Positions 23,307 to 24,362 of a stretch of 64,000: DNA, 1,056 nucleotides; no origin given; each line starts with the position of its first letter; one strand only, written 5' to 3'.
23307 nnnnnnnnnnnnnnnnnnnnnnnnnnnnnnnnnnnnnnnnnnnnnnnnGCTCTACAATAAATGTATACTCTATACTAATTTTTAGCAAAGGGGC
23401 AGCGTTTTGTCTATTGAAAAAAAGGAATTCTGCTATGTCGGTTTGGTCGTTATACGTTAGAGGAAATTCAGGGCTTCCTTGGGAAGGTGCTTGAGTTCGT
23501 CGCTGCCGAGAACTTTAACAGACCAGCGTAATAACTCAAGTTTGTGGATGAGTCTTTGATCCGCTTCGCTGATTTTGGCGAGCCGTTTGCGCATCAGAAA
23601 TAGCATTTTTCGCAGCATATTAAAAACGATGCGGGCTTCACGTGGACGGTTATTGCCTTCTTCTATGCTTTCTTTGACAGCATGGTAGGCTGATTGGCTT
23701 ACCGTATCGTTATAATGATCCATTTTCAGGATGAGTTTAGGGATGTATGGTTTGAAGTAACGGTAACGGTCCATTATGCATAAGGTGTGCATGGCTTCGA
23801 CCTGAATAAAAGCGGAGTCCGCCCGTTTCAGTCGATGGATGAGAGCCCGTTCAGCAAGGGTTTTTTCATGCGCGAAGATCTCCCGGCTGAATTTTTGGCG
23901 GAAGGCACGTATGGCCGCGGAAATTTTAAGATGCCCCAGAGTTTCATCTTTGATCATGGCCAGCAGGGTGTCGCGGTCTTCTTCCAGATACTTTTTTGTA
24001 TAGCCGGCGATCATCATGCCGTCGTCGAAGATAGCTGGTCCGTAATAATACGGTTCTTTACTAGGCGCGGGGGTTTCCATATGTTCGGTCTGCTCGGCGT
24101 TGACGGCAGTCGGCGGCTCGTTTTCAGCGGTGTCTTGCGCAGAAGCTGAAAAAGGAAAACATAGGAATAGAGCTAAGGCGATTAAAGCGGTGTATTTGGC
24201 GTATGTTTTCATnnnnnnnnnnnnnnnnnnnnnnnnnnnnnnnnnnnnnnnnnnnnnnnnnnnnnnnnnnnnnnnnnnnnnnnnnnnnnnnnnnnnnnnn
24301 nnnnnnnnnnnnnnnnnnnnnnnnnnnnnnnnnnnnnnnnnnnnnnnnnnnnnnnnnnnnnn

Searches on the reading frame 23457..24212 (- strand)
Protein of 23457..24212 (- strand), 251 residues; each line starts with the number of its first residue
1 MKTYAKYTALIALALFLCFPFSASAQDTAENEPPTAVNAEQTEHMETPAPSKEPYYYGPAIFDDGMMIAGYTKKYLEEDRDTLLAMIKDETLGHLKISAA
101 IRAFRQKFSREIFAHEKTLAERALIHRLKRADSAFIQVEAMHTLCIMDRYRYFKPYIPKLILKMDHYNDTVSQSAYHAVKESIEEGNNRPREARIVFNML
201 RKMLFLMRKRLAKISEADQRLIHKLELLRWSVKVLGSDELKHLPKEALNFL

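Call 4: search_protein_families(library=pfam, proteins=[window:23457-24212:-], max_evalue=0.1)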
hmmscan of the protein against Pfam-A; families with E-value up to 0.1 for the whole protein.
window:23457-24212:- (251 aa): 0 families

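Call 28: search_protein_families(library=ncbifam, proteins=[window:23457-24212:-], max_evalue=1)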
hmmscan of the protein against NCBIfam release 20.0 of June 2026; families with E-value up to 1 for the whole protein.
window:23457-24212:- (251 aa): 0 families

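Call 63: find_homologous_proteins(query=window:23457-24212:-, max_evalue=0.001)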
Query window:23457-24212:- (251 aa): 174 proteins with E <= 0.001 among 658 candidates; the best 120 are listed.
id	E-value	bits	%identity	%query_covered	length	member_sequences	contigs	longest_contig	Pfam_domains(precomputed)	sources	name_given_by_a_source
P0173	5.5e-162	554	100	100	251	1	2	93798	-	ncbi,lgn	ncbi:MAG: hypothetical protein ACLFPX_02340 [Candidatus Omnitrophota bacterium]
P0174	1.4e-74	268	56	91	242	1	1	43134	-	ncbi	ncbi:MAG: hypothetical protein AB1650_08465 [Candidatus Omnitrophota bacterium]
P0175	2.5e-74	268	53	96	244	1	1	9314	-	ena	-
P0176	4.3e-74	267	52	97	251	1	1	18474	-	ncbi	-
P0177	2.3e-73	264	61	76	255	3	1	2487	-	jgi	-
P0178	8.8e-73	262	60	76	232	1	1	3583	-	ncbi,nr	ncbi:MAG TPA: hypothetical protein VLJ10_05370, partial [Candidatus Bathyarchaeia archaeon]|nr:hypot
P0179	5.9e-71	256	50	98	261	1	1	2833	-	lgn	-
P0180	1.9e-70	255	60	76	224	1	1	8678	-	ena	-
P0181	4.0e-70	254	47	98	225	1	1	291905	-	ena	-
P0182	3.5e-69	251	56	80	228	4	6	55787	-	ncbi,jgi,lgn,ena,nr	ncbi:MAG TPA: hypothetical protein PLB05_08100 [Candidatus Omnitrophota bacterium]|jgi:hypothetical 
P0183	4.9e-69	250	50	95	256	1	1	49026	-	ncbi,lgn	-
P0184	7.9e-69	250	56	78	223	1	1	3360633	-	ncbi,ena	-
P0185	9.1e-69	249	55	79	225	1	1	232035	-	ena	-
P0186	7.3e-68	246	58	76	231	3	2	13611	-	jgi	-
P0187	1.2e-67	246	56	78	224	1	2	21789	-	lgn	-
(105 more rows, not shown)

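Call 64: find_encoding_contigs(protein=P0173, flank=6000, max_places=2)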
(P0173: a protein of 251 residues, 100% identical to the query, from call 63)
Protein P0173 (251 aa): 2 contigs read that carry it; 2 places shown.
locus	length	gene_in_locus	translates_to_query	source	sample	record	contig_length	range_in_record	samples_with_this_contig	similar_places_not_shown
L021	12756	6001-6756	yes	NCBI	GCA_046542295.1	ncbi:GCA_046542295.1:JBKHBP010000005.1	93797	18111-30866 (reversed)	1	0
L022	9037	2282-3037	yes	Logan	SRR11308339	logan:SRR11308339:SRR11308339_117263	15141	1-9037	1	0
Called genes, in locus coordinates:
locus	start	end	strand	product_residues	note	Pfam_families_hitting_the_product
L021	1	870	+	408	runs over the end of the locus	PF00696:AA_kinase, PF01842:ACT, PF22468:ACT_9, PF13840:ACT_7, PF22468:ACT_9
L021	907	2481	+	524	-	PF00682:HMGL-like, PF22617:HCS_D2, PF08502:LeuA_dimer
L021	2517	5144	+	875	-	PF00133:tRNA-synt_1, PF09334:tRNA-synt_1g, PF13603:tRNA-synt_1_2, PF08264:Anticodon_1, PF10458:Val_tRNA-synt_C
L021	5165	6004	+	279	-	PF02749:QRPTase_N, PF01729:QRPTase_C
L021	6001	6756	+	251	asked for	-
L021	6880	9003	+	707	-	-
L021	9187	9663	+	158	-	PF00160:Pro_isomerase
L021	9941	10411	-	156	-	PF02001:DUF134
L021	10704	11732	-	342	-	PF10114:PocR, PF01590:GAF, PF13185:GAF_2, PF13492:GAF_3 (weak)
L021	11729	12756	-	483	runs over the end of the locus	PF00072:Response_reg, PF00158:Sigma54_activat, PF14532:Sigma54_activ_2, PF00004:AAA (weak), PF07728:AAA_5 (weak), PF25601:AAA_lid_14, PF02954:HTH_8, PF18024:HTH_50 (weak), +1 more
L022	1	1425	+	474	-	?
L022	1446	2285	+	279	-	PF02749:QRPTase_N, PF01729:QRPTase_C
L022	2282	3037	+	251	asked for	-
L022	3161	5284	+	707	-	-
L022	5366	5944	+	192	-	PF00160:Pro_isomerase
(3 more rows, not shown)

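Call 72: predict_structure(alignment_id=A5)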
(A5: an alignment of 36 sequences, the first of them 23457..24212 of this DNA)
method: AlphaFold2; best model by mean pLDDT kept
length: 251 residues; sequences in the alignment: 36
mean_pLDDT: 88.3   pTM: 0.75
mean pLDDT of the five models: 88.3, 87.9, 87.7, 87.6, 87.2
residues with pLDDT >= 90: 195; 70-90: 13; 50-70: 21; < 50: 22
segments of 3 or more residues with pLDDT < 50: 40-48, 50-59
pLDDT, mean of each block of 10 residues (from residue 1): 84 85 55 52 45 46 88 98 98 98 97 94 98 98 97 98 97 98 95 98 98 97 98 98 97 92
secondary structure, 60 per line:
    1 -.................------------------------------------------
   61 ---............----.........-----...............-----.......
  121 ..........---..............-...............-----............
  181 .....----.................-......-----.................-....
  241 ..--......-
elements in order: H2-18 H64-75 H80-88 H94-108 H114-130 H134-147 H149-163 H169-185 H190-206 H208-213 H219-235 H237-242 H245-250

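Call 74: fold_search(model_id=the predicted structure, library=pdb)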
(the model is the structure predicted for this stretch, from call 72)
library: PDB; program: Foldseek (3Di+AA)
matches with E <= 10: 929; with E <= 0.001: 0
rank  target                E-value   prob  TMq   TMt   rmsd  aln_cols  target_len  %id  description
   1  3dad_A                8.8e-03  1.00  0.40  0.33   6.6       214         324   13  Crystal structure of the N-terminal regulatory domains of the formin FHOD1 (released 2008-09-16)
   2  6xf1_B                2.0e-02  1.00  0.38  0.33  10.0       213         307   13  Nesprin-2G(aa1425-1649)-FHOD1(aa1-339) complex, H. sapiens (released 2021-02-03)
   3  3dad_B                2.5e-02  1.00  0.42  0.36   5.8       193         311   15  Crystal structure of the N-terminal regulatory domains of the formin FHOD1 (released 2008-09-16)
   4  5n3u_A                4.6e-02  0.94  0.29  0.27  11.2       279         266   15  The structure of the complex of CpcE and CpcF of phycocyanin lyase from Nostoc sp. PCC7120 (released 2017-12-06)
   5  8fbk                  5.8e-02  0.95  0.27  0.31  16.2       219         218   12  Improving the secretion of designed protein assemblies through negative design of cryptic transmembrane domains (released 2023-03-22)
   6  6s9o_F                6.7e-02  1.00  0.42  0.33   4.8       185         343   16  Designed Armadillo Repeat protein internal Lock1 fused to target peptide KRKRKLKFKR (released 2020-02-19)
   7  4zlh_A                6.7e-02  0.69  0.22  0.18  14.9       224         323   14  Structure of the LapB cytoplasmic domain at 2 angstroms (released 2015-11-11)
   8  6sa6                  7.3e-02  0.95  0.32  0.22  11.8       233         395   15  DARPin-Armadillo fusion A5 (released 2019-11-20)
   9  2qk2                  8.0e-02  0.96  0.32  0.33   8.7       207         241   10  Structural Basis of Microtubule Plus End Tracking by XMAP215, CLIP-170 and EB1 (released 2007-10-02)
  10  9qpq_J                8.0e-02  0.96  0.35  0.30   7.7       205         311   14  The structure of the COPI leaf bound to GOLPH3 (released 2025-10-22)
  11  8d9w_A                8.4e-02  0.98  0.34  0.33   9.8       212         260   16  beta-Arf1 homodimeric interface within AP-1, Arf1, Nef, MHC-I lattice on narrow tubes (released 2023-07-05)
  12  9qpq_O                9.2e-02  0.98  0.33  0.30   8.2       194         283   13  The structure of the COPI leaf bound to GOLPH3 (released 2025-10-22)
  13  8whh_A                1.1e-01  0.98  0.37  0.41   8.9       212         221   13  Crystal structure of Se-Met derivative CLASP2 in complex with CLIP170 (released 2024-08-28)
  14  8ouw_K                1.1e-01  0.63  0.25  0.12  14.6       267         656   12  Cryo-EM structure of CMG helicase bound to TIM-1/TIPN-1 and homodimeric DNSN-1 on fork DNA (Caenorhabditis elegans) (released 2023-08-16)
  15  5mfo_A                1.2e-01  0.99  0.39  0.47   5.8       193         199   12  Designed armadillo repeat protein YIIIM3AIII (released 2017-09-13)
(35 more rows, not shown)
